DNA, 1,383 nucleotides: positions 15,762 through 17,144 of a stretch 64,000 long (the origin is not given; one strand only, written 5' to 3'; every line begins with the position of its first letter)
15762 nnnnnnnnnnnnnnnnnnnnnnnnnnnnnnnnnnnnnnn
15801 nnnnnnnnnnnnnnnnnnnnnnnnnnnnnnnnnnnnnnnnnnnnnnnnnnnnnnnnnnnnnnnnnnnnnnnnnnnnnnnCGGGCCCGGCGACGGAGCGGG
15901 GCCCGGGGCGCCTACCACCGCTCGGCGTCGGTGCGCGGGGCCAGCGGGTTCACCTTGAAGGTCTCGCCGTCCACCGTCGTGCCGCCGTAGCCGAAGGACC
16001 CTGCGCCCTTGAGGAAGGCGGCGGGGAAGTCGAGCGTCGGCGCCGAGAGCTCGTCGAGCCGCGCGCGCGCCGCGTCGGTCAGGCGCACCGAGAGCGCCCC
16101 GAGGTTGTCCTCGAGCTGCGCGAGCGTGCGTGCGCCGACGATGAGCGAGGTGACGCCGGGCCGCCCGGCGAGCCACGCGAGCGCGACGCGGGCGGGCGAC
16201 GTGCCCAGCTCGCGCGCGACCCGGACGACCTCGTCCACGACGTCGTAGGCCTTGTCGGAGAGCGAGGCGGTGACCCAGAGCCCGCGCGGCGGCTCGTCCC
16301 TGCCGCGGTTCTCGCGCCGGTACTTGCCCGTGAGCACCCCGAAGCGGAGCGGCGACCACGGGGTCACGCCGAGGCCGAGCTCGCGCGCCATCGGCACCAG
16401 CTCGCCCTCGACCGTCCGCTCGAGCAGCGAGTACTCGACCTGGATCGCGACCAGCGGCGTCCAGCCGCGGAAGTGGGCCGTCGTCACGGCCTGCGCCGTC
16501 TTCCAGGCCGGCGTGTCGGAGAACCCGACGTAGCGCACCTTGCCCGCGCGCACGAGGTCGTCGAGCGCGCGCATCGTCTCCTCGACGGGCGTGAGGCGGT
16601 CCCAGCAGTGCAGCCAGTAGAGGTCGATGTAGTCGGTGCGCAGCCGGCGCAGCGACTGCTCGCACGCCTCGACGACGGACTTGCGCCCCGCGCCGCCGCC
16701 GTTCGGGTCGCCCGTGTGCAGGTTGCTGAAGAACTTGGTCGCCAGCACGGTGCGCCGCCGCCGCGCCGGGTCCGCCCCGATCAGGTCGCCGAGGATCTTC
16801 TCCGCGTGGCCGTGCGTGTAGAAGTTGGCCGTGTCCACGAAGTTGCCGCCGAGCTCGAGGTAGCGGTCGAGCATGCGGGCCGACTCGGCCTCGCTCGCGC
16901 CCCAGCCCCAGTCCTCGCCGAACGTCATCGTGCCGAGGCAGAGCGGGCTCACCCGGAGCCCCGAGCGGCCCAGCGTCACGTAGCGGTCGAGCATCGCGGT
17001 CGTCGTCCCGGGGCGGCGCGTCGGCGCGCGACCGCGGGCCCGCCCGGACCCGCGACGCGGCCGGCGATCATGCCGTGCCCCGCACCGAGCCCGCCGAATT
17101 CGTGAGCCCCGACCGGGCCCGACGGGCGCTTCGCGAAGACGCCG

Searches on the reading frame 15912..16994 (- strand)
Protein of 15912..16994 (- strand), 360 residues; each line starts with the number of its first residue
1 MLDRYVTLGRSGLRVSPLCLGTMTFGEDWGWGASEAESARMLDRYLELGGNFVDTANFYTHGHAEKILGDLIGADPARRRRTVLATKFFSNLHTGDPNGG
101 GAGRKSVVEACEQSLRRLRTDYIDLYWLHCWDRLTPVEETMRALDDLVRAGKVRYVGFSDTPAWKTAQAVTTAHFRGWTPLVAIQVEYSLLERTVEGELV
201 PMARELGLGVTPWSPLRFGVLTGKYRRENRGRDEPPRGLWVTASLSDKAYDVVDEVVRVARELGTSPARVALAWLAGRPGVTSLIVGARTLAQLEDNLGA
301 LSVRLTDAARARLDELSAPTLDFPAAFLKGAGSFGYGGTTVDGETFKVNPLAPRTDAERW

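Call 29: search_protein_families(library=pfam, proteins=[window:15912-16994:-], max_evalue=1)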
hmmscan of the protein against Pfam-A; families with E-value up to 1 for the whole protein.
window:15912-16994:- (360 aa): 2 families
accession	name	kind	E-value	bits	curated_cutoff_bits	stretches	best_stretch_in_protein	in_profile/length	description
PF00248.27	Aldo_ket_red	-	2.3e-78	263.7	24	1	17-317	1-290/291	Aldo/keto reductase family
PF16365.12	EutK_C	-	0.098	13.1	27.5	0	137-154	28-45/52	Ethanolamine utilization protein EutK C-terminus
